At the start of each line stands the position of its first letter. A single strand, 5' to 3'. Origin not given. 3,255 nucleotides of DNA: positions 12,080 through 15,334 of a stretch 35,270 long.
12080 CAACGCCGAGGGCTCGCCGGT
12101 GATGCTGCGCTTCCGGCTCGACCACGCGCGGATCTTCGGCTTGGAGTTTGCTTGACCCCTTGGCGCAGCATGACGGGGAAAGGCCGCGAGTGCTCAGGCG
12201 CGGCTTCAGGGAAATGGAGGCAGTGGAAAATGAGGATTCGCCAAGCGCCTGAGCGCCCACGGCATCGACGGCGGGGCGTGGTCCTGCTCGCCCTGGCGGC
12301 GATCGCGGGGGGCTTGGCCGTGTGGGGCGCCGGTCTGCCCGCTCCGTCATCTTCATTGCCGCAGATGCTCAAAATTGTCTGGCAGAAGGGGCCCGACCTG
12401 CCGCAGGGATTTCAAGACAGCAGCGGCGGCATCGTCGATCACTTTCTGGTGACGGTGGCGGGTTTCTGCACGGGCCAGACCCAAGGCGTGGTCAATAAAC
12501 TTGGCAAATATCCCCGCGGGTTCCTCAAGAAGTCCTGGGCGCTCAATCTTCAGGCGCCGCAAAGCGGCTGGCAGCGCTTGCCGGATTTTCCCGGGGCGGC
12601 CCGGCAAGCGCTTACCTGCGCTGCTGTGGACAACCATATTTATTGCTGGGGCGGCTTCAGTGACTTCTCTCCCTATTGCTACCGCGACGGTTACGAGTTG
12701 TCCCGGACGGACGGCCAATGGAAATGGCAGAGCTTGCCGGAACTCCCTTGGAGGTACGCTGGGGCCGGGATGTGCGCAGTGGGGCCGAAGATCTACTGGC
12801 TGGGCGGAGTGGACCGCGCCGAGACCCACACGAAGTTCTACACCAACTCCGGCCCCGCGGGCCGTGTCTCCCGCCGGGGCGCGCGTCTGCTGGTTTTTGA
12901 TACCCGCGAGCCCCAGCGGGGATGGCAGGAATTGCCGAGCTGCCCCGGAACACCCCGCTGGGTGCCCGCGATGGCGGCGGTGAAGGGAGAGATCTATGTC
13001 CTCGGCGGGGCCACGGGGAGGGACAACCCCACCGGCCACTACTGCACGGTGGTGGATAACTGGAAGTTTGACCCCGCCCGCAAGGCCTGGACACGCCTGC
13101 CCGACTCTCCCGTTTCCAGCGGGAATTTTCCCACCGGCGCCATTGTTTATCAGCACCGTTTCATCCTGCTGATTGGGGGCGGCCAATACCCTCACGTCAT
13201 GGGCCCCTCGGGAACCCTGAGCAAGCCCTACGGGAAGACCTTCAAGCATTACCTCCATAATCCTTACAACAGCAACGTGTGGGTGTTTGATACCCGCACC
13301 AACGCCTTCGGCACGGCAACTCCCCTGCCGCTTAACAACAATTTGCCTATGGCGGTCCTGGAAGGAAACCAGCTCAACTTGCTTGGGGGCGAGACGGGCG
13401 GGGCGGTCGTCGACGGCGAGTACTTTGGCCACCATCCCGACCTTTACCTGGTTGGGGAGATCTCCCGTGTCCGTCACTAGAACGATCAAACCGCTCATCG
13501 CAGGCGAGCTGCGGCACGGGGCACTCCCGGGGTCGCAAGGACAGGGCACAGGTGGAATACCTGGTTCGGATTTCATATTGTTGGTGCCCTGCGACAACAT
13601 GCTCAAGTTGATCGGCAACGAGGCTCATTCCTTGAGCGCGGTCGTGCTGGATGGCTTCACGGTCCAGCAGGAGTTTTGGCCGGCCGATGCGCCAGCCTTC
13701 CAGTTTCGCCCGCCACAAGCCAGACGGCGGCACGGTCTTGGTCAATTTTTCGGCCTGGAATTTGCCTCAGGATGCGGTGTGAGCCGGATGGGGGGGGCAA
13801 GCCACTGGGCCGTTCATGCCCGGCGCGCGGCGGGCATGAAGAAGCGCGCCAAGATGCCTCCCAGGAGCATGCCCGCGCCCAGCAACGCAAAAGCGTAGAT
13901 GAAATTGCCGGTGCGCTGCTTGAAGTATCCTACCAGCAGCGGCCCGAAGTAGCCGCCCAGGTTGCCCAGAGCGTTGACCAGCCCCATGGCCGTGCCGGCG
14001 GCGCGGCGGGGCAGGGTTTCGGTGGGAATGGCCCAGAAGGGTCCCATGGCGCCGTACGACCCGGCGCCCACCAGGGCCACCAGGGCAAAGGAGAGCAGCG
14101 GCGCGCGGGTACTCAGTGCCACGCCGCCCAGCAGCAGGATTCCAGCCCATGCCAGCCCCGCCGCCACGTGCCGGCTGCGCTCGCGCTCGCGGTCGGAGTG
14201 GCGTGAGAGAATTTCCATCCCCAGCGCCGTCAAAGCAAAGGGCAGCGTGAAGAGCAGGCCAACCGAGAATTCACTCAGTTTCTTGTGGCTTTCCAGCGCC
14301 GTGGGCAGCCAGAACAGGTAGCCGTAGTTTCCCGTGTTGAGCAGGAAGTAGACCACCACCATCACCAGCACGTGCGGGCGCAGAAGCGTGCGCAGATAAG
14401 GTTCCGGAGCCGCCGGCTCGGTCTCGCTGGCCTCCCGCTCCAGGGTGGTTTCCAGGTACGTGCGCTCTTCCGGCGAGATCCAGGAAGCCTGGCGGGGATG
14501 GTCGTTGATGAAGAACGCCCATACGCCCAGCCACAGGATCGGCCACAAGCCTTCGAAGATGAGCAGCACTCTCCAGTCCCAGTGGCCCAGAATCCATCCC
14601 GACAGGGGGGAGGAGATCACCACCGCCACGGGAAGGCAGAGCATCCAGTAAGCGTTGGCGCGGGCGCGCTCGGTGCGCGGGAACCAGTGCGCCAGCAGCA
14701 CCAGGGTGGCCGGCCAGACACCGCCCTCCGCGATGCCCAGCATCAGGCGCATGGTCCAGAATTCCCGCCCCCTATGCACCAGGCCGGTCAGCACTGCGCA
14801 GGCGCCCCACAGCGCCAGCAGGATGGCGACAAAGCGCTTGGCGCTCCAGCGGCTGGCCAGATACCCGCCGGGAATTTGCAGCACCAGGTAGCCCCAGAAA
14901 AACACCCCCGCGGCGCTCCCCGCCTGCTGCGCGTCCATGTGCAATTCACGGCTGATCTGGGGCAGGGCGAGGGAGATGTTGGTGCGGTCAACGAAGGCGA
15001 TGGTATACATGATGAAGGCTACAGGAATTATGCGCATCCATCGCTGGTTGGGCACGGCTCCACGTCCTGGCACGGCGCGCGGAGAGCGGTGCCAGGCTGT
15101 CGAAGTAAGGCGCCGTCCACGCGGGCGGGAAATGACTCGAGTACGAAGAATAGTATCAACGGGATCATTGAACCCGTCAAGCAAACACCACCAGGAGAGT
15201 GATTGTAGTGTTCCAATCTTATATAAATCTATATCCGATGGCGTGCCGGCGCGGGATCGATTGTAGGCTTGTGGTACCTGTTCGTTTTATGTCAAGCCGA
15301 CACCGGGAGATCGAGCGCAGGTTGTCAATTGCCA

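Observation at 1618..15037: GntR-associated locus joining five twin-arginine secreted proteins to an RhmD/RhmA/RhmT-like acid-sugar module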

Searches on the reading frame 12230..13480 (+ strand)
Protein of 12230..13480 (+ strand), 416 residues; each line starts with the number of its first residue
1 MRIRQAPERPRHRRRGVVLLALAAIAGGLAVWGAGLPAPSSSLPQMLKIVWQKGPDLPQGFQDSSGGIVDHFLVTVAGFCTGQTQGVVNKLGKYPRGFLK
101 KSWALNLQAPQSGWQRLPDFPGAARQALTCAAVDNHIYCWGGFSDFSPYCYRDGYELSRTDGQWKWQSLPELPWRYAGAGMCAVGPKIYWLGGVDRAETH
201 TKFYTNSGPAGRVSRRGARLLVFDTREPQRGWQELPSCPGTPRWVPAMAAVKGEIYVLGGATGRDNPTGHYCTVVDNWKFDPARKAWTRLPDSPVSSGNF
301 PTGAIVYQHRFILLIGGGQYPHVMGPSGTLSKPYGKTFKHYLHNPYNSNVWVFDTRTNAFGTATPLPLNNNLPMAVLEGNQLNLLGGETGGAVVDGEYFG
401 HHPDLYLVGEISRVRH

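Call 5: search_protein_families(library=pfam, proteins=[window:12230-13480:+], max_evalue=0.01)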
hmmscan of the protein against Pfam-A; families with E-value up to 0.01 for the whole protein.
window:12230-13480:+ (416 aa): 10 families
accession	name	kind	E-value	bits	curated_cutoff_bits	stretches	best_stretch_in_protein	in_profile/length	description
PF24996.1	NANM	-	1.3e-26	93.7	45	2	217-376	28-194/350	N-acetylneuraminate epimerase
PF24681.1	Kelch_KLHDC2_KLHL20_DRC7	-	8e-18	65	50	2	123-317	49-221/221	KLHDC2/KLHL20/DRC7 Kelch-repeats domain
PF01344.31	Kelch_1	-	4.9e-13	48.8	20.1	1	247-292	6-44/46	Kelch motif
PF13964.12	Kelch_6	-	4e-10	39.8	25.3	1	242-295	1-48/50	Kelch motif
PF25210.1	Kelch_FKB95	-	6.6e-10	39.5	70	1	168-311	28-144/268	FKB95, Kelch-repeats domain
PF07646.21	Kelch_2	-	6.1e-09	35.8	21.3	1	247-294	6-48/48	Kelch motif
PF24981.1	Beta-prop_ATRN-LZTR1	-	8.8e-06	25.6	50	1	136-317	108-279/289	Attractin/LZTR1 beta-propeller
PF13418.12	Kelch_4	-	3e-05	24.3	21.6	0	250-294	9-48/49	Galactose oxidase, central domain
PF07893.19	DUF1668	-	0.001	19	23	0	218-296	82-163/336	Protein of unknown function (DUF1668)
PF13415.12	Kelch_3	-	0.0021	18.6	22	0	253-294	2-37/48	Galactose oxidase, central domain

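Call 6: search_protein_families(library=ncbifam, proteins=[window:12230-13480:+], max_evalue=0.01)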
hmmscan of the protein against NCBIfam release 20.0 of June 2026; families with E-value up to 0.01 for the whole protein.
window:12230-13480:+ (416 aa): 3 families
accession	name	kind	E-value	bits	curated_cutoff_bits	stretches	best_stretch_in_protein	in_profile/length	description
TIGR03547.1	muta_rot_YjhT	subfamily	2.2e-26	92.8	256.35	2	217-389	28-210/346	YjhT family mutarotase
NF010730.0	PRK14131.1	subfamily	3.2e-24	85.4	416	2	219-389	59-239/384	N-acetylneuraminate epimerase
TIGR03548.1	mutarot_permut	subfamily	8.1e-19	67.9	243.2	2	52-196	105-234/323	cyclically-permuted mutarotase family protein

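Call 72: find_homologous_proteins(query=window:12230-13480:+)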
Query window:12230-13480:+ (416 aa): 365 proteins with E <= 0.001 among 8000 candidates; the best 120 are listed.
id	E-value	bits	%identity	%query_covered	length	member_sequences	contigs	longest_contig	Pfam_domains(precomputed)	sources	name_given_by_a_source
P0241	1.6e-295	998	100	100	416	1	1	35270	PF24996.1,PF07646.22,PF13964.13,PF24681.2,PF13415.13,PF24981.2,PF01344.32,PF25210.2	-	-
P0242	4.6e-192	657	71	90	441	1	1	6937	PF24996.1,PF07646.22,PF13964.13,PF24681.2,PF13415.13,PF24981.2,PF01344.32,PF25210.2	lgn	-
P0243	7.5e-182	623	64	96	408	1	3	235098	PF24996.1,PF07646.22,PF13964.13,PF24681.2,PF13415.13,PF24981.2,PF01344.32,PF25210.2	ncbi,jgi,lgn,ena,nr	ncbi:MAG TPA: hypothetical protein VMW54_01725 [Terriglobia bacterium]|nr:hypothetical protein [Terr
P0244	1.0e-177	610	60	97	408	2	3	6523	PF24996.1,PF07646.22,PF13964.13,PF24681.2,PF13415.13,PF24981.2,PF01344.32,PF25210.2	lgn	-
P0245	5.6e-161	554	57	97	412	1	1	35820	PF24996.1,PF07646.22,PF13964.13,PF24681.2,PF13415.13,PF24981.2,PF01344.32,PF25210.2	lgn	-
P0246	1.2e-159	550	61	90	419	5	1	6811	PF24996.1,PF07646.22,PF13964.13,PF24681.2,PF13415.13,PF24981.2,PF01344.32,PF25210.2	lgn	-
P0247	2.1e-156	539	59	94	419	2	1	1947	PF24996.1,PF07646.22,PF13964.13,PF24681.2,PF13415.13,PF24981.2,PF01344.32,PF25210.2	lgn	-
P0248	3.6e-156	539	58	96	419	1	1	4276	PF24996.1,PF07646.22,PF13964.13,PF24681.2,PF13415.13,PF24981.2,PF01344.32,PF25210.2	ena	-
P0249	5.3e-155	535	60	94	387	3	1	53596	PF24996.1,PF07646.22,PF13964.13,PF24681.2,PF13415.13,PF24981.2,PF01344.32,PF25210.2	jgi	-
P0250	2.1e-154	533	61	91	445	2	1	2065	PF24996.1,PF07646.22,PF13964.13,PF24681.2,PF13415.13,PF24981.2,PF01344.32,PF25210.2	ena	-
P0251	2.5e-153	529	60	92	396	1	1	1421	PF24996.1,PF07646.22,PF13964.13,PF24681.2,PF13415.13,PF24981.2,PF01344.32,PF25210.2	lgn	-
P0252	2.2e-152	526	56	96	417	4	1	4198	PF24996.1,PF07646.22,PF13964.13,PF24681.2,PF13415.13,PF24981.2,PF01344.32,PF25210.2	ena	-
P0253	2.8e-151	522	57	94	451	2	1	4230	PF24996.1,PF07646.22,PF13964.13,PF24681.2,PF13415.13,PF24981.2,PF01344.32,PF25210.2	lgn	-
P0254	3.4e-151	522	60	90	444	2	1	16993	PF24996.1,PF07646.22,PF13964.13,PF24681.2,PF13415.13,PF24981.2,PF01344.32,PF25210.2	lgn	-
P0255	2.8e-150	519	58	92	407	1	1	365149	PF24996.1,PF07646.22,PF13964.13,PF24681.2,PF13415.13,PF24981.2,PF01344.32,PF25210.2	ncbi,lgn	-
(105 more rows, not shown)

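Call 73: find_encoding_contigs(protein=P0243, flank=10000, max_places=2)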
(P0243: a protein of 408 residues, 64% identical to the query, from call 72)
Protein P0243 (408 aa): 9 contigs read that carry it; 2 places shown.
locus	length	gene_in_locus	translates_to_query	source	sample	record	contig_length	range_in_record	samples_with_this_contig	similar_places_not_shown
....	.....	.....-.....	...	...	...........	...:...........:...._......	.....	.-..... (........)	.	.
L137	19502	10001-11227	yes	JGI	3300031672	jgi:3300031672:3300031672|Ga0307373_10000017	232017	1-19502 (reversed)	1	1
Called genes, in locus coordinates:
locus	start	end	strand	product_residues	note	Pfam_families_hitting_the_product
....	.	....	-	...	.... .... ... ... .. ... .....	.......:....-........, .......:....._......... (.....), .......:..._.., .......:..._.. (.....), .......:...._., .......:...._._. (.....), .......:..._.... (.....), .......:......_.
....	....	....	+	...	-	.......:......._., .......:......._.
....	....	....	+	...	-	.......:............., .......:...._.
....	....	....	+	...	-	-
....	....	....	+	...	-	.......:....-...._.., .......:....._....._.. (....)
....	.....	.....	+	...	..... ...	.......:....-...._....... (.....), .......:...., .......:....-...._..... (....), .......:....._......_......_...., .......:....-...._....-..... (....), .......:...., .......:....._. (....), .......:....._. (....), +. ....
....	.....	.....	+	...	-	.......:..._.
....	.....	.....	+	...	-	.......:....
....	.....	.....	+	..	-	-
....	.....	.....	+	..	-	-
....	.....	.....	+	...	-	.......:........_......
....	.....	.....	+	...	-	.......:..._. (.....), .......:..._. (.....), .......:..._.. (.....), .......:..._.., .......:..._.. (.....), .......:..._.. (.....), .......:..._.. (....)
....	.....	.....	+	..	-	-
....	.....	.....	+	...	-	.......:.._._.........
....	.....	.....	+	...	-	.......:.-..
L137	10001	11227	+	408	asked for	PF13964:Beta-prop_Calicin (faint), PF24996:NANM, PF13415:Beta-prop_FBX42 (weak), PF24681:Kelch_KLHDC2_KLHL20_DRC7, PF24981:Beta-prop_ATRN-LZTR1 (weak), PF24996:NANM, PF01344:Kelch_1 (weak), PF07646:Kelch_2 (weak), +1 more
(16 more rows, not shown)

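Call 74: find_encoding_contigs(protein=P0249, flank=10000, max_places=1)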
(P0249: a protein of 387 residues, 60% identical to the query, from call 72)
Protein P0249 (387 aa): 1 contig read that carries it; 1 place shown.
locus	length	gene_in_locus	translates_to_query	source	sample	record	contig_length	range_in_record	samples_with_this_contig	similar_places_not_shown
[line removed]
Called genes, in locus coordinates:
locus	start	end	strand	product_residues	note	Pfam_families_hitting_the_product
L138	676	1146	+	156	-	-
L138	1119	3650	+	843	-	PF01074:Glyco_hydro_38N, PF09261:Alpha-mann_mid, PF07748:Glyco_hydro_38C, PF17677:Glyco_hydro38C2 (weak)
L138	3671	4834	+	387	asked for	PF24996:NANM, PF25210:Kelch_FKB95 (faint), PF13415:Beta-prop_FBX42 (weak), PF24681:Kelch_KLHDC2_KLHL20_DRC7, PF24981:Beta-prop_ATRN-LZTR1 (weak), PF24996:NANM, PF01344:Kelch_1, PF07646:Kelch_2 (weak), +1 more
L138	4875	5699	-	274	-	PF09520:HinfI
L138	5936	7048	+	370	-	PF24681:Kelch_KLHDC2_KLHL20_DRC7 (weak), PF25210:Kelch_FKB95 (weak), PF13415:Beta-prop_FBX42, PF13964:Beta-prop_Calicin, PF24681:Kelch_KLHDC2_KLHL20_DRC7, PF24996:NANM, PF24981:Beta-prop_ATRN-LZTR1, PF01344:Kelch_1, +4 more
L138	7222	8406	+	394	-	PF01979:Amidohydro_1 (weak), PF07969:Amidohydro_3 (weak)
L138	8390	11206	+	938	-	PF07940:Hepar_II_III_C (weak)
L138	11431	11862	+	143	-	-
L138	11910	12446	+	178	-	-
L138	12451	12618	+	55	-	-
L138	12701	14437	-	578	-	PF02056:Glyco_hydro_4, PF11975:Glyco_hydro_4C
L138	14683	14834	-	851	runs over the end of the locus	PF16126:DUF4838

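Call 75: find_encoding_contigs(protein=P0245, flank=10000, max_places=1)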
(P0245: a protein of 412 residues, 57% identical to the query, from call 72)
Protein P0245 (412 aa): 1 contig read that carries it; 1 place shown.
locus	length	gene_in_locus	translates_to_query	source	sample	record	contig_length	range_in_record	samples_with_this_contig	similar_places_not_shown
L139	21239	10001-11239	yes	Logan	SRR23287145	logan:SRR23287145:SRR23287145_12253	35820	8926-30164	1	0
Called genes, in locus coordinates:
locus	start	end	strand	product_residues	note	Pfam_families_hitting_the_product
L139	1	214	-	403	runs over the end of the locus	PF00890:FAD_binding_2 (faint), PF01266:DAO, PF01593:Amino_oxidase (faint)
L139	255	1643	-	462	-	PF00202:Aminotran_3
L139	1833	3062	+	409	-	PF02746:MR_MLE_N, PF13378:MR_MLE_C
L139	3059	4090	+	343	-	PF00389:2-Hacid_dh (faint), PF02826:2-Hacid_dh_C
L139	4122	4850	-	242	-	PF03737:RraA-like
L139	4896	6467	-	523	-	-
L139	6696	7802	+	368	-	PF00356:LacI, PF00532:Peripla_BP_1, PF13407:Peripla_BP_4 (faint), PF13377:Peripla_BP_3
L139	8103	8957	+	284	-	-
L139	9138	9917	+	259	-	-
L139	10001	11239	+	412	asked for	PF24996:NANM, PF13415:Beta-prop_FBX42, PF24681:Kelch_KLHDC2_KLHL20_DRC7, PF24681:Kelch_KLHDC2_KLHL20_DRC7, PF13964:Beta-prop_Calicin (weak), PF24981:Beta-prop_ATRN-LZTR1, PF24996:NANM, PF01344:Kelch_1, +2 more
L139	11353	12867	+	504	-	-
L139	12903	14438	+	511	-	PF00251:Glyco_hydro_32N (faint)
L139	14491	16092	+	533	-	PF00756:Esterase (weak), PF02230:Abhydrolase_2 (faint), PF20434:BD-FAE, PF00561:Abhydrolase_1 (faint), PF07859:Abhydrolase_3 (faint), PF12697:Abhydrolase_6 (faint), PF00326:Peptidase_S9, PF01738:DLH (weak), +3 more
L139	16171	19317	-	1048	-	PF00873:ACR_tran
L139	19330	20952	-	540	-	PF25973:BSH_CzcB, PF25893:HH_CzcB, PF25944:Beta-barrel_RND (weak), PF25954:Beta-barrel_RND_2, PF25975:CzcB_C, PF25989:YknX_C (weak)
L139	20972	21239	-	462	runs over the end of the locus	PF02321:OEP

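Call 88: search_solved_structures(query=window:12230-13480:+, max_evalue=0.001)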
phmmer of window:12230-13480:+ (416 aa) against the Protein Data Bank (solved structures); distinct sequences matched with E-value up to 0.001: 14.
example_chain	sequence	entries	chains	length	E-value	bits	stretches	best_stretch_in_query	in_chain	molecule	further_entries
8pjw_A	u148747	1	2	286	8.1e-13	51.1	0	123-196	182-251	SAKe6FE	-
8pjt_A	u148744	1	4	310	5.7e-11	45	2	125-304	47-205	SAKe6DEref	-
8pjv_A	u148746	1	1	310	2.5e-10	42.9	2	125-307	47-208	SAKe6DR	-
8pjz_A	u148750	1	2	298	7.9e-10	41.2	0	124-202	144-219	SAKe6EEtal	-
8pju_A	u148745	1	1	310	3e-07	32.7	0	124-288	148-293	SAKe6DEtal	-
9y8j_A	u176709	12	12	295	3.3e-07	32.6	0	113-203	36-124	Kelch-like protein 12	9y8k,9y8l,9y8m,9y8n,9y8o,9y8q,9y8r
2vpj_A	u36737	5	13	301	3.9e-07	32.3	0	113-203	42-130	KELCH-LIKE PROTEIN 12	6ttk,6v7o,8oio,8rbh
7on6_A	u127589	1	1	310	4.1e-07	32.3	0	124-201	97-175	SAKe6AE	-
5yy8_A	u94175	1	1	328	6.2e-07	31.7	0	114-198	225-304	Influenza virus NS1A-binding protein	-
6n3h_A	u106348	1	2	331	6.3e-07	31.7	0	122-198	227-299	Influenza virus NS1A-binding protein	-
9d1i_A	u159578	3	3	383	1e-06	30.9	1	121-295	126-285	Kelch domain-containing protein 3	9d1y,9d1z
4ch9_A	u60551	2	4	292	4.2e-05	25.6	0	125-283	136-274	KELCH-LIKE PROTEIN 3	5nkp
3ii7_A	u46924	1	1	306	0.00017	23.6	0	182-297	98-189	Kelch-like protein 7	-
2uvk_A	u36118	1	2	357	0.0008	21.4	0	104-196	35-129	YJHT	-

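Call 90: search_protein_families(library=ncbifam, proteins=[L139:4122-4850:-, L139:1833-3062:+], max_evalue=1e-8)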
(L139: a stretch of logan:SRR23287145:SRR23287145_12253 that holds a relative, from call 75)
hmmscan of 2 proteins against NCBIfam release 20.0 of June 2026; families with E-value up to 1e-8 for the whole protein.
L139:4122-4850:- (242 aa): 6 families
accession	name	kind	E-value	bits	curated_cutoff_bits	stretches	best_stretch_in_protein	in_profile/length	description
NF006093.0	PRK08245.1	subfamily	7.5e-18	64.8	208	1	83-217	77-211/240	hypothetical protein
NF004850.0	PRK06201.1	subfamily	1.2e-17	64.2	231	1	44-220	41-206/222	hypothetical protein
NF006731.0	PRK09262.1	equivalog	3.5e-16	59.4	179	1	86-224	74-211/229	4-carboxy-4-hydroxy-2-oxoadipate aldolase/oxaloacetate decarboxylase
NF009399.0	PRK12764.1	equivalog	5.8e-15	55.3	444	1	84-216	337-469/501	fumarylacetoacetate hydrolase family protein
TIGR02798.1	ligK_PcmE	equivalog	3.1e-14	53.1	304.5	1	29-222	16-203/222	4-carboxy-4-hydroxy-2-oxoadipate aldolase/oxaloacetate decarboxylase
NF005442.0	PRK07028.1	equivalog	1.1e-11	44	593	1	83-220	279-414/430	bifunctional hexulose-6-phosphate synthase/ribonuclease regulator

L139:1833-3062:+ (409 aa): 9 families
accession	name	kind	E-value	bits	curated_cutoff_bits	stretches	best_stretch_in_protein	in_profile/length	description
NF040866.1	AraD_Arch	equivalog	1.3e-57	195.5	650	1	27-382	32-366/372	arabinonate dehydratase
NF010624.0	PRK14017.1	equivalog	2.2e-50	171.8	311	1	30-380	16-355/382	galactonate dehydratase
NF047820.1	TalGalacDh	equivalog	7.1e-47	160.1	500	1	30-381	39-360/371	L-talarate/galactarate dehydratase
NF043051.1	ManoateDhtManD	equivalog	5.2e-43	147.4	550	1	22-390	10-388/403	D-mannonate dehydratase ManD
NF040790.2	glucon_galact_dh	equivalog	2.1e-41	142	750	1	29-382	25-366/390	bifunctional D-gluconate/D-galactonate dehydratase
NF011654.0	PRK15072.1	subfamily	8.4e-39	133.6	430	1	22-389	10-388/404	D-galactonate dehydratase family protein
NF011968.0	PRK15440.1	equivalog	7.9e-38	130.4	393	1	31-386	61-392/395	L-rhamnonate dehydratase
TIGR02534.1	mucon_cyclo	subfamily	2.7e-16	59.6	334.95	1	24-378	24-358/368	muconate/chloromuconate family cycloisomerase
NF043002.1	HProlDhtase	equivalog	6.9e-13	48.2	500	1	30-379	34-356/366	cis-3-hydroxy-L-proline dehydratase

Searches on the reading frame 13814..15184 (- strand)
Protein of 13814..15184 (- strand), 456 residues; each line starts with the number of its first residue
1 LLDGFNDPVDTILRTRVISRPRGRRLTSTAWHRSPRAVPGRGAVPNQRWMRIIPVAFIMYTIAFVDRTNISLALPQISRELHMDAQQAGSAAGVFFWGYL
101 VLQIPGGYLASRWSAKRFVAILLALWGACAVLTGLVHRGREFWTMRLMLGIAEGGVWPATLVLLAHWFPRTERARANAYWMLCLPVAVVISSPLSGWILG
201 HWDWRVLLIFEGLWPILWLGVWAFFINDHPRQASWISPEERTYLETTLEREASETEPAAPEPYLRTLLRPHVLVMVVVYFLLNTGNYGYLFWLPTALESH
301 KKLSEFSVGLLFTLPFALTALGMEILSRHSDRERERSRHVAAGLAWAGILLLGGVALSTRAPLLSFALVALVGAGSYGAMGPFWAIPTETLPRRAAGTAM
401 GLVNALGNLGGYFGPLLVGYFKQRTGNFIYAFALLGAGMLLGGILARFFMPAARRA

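Call 5: search_protein_families(library=pfam, proteins=[window:13814-15184:-], max_evalue=0.01)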
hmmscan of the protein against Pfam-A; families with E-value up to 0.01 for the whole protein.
window:13814-15184:- (456 aa): 2 families
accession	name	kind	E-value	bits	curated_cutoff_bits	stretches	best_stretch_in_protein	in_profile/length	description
PF07690.21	MFS_1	-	6.4e-63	213.2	33.4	2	57-415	2-347/347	Major Facilitator Superfamily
PF00083.30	Sugar_tr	-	0.0035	16.7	22.3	0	86-452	46-439/452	Sugar (and other) transporter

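Call 6: search_protein_families(library=ncbifam, proteins=[window:13814-15184:-], max_evalue=0.01)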
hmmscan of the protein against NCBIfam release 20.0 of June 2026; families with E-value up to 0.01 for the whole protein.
window:13814-15184:- (456 aa): 39 families (the best 25 are shown)
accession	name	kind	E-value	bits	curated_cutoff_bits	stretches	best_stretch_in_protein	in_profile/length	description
TIGR00893.1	2A0114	subfamily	1.2e-86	291.1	395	1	58-446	1-395/399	D-galactonate transporter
TIGR02332.1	HpaX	equivalog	1.1e-62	212.5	615.4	1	47-432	4-403/412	4-hydroxyphenylacetate permease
TIGR00881.1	2A0104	subfamily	1.5e-43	149.3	407.75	1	57-426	1-374/379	phosphoglycerate transporter protein PgtP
TIGR00894.1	2A0114euk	subfamily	9.7e-32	110.1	626.45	1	82-423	72-421/465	Na(+)-dependent inorganic phosphate cotransporter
TIGR00895.1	2A0115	subfamily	2.3e-29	102.5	418.55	1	45-420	11-396/398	aromatic acid/H+ symport family MFS transporter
NF008586.0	PRK11551.1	equivalog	3.4e-20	72.4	410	1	49-421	13-367/406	3-(3-hydroxy-phenyl)propionate transporter MhpT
NF033135.1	cmx_cmrA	equivalog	2.6e-12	46.5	400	1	74-425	26-352/374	Cmx/CmrA family chloramphenicol efflux MFS transporter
NF047787.1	PhglyTportPgtP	equivalog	3.7e-12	45.8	750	1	56-428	34-416/451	phosphoglycerate transporter PgtP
TIGR00712.1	glpT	equivalog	4.3e-12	45.8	632.55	1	52-441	30-426/440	glycerol-3-phosphate transporter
TIGR00880.1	2_A_01_02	superfamily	6.9e-12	45.7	131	1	97-227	9-139/141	multidrug resistance protein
NF008661.1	PRK11663.1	subfamily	1.1e-11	44.4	564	1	50-232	29-211/439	MFS transporter family glucose-6-phosphate receptor UhpC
TIGR00711.1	efflux_EmrB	subfamily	6.8e-11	41.6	230.2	2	59-209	10-160/485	DHA2 family efflux MFS transporter permease subunit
NF008433.0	PRK11273.1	equivalog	8e-11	41.7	748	1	48-426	27-412/452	glycerol-3-phosphate transporter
NF053757.1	BclibactTpBcbE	equivalog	5.5e-10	38.7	600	1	73-434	24-375/394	bacillibactin exporter BcbE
TIGR00886.1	2A0108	subfamily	8e-10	38.3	311.7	1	55-411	5-368/368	NarK family nitrate/nitrite MFS transporter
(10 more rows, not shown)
